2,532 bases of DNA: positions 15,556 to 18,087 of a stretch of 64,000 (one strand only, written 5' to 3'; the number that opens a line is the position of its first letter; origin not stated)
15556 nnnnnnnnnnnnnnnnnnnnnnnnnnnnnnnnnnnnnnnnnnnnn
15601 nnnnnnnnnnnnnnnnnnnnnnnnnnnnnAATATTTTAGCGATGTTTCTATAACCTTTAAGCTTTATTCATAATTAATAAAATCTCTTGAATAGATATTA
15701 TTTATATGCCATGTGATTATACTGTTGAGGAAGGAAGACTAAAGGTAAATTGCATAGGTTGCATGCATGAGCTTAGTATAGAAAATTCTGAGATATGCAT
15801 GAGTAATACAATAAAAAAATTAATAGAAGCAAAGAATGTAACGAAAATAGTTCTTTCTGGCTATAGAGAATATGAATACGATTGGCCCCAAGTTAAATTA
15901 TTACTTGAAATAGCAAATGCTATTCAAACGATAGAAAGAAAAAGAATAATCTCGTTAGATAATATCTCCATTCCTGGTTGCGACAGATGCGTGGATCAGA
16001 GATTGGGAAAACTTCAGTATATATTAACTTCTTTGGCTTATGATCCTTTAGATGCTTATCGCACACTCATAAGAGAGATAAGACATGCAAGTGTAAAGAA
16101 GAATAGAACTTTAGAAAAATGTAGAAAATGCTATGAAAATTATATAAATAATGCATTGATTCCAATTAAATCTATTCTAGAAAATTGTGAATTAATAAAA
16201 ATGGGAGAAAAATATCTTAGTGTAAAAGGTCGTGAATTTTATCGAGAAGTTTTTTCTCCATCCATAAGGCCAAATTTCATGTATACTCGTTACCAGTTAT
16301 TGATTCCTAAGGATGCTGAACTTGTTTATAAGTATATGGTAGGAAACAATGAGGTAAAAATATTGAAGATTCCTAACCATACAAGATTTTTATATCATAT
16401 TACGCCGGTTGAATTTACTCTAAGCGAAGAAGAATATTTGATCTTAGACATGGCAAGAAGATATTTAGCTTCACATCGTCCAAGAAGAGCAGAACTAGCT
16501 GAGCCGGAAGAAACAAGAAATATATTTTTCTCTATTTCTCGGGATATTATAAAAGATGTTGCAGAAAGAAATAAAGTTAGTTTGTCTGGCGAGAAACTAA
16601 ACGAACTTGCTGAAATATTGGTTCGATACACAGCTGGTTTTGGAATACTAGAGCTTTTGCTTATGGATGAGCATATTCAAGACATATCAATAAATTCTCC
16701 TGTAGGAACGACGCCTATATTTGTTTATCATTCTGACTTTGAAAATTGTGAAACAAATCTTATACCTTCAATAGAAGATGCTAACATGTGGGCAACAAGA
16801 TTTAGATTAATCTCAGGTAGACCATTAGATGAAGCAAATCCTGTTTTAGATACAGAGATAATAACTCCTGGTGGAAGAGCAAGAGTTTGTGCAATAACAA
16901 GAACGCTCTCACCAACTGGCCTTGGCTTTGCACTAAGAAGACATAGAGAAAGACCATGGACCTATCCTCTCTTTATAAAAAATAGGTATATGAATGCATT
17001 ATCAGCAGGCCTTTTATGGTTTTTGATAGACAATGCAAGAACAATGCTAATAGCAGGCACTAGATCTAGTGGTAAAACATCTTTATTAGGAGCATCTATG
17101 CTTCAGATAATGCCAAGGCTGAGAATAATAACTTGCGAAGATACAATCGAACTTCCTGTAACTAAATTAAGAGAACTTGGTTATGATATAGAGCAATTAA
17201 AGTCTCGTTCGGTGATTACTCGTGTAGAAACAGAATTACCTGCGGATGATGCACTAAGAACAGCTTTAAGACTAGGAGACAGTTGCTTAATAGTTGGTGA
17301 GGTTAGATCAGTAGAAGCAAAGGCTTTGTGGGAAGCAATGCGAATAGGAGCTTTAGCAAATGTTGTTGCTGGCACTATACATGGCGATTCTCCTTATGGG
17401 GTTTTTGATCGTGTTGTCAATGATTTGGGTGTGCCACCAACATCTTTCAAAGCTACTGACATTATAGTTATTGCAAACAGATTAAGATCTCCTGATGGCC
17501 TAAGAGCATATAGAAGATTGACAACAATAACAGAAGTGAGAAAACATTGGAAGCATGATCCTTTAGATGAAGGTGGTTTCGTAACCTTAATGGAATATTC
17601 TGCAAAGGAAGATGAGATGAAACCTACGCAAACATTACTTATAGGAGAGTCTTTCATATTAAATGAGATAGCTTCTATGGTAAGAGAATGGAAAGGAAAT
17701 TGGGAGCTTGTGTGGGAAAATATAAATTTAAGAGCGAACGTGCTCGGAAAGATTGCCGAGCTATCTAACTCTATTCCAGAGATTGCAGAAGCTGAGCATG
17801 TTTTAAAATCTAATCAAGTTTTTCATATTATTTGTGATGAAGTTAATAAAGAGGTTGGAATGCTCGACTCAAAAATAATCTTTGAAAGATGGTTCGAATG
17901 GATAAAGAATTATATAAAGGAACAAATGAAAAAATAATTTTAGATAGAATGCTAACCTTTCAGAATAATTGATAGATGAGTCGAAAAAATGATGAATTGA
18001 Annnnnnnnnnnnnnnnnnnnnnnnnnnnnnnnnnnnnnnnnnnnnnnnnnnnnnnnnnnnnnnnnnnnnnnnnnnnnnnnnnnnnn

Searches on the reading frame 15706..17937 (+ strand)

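Call 68: search_protein_families(library=pfam, proteins=[window:15706-17937:+], max_evalue=0.00001)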
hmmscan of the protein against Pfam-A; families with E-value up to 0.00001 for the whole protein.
window:15706-17937:+ (743 aa): 1 family
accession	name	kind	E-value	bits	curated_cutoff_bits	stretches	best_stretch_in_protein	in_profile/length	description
PF00437.27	T2SSE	-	1.6e-14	53.8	24.9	1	437-593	135-277/370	Type II/IV secretion system protein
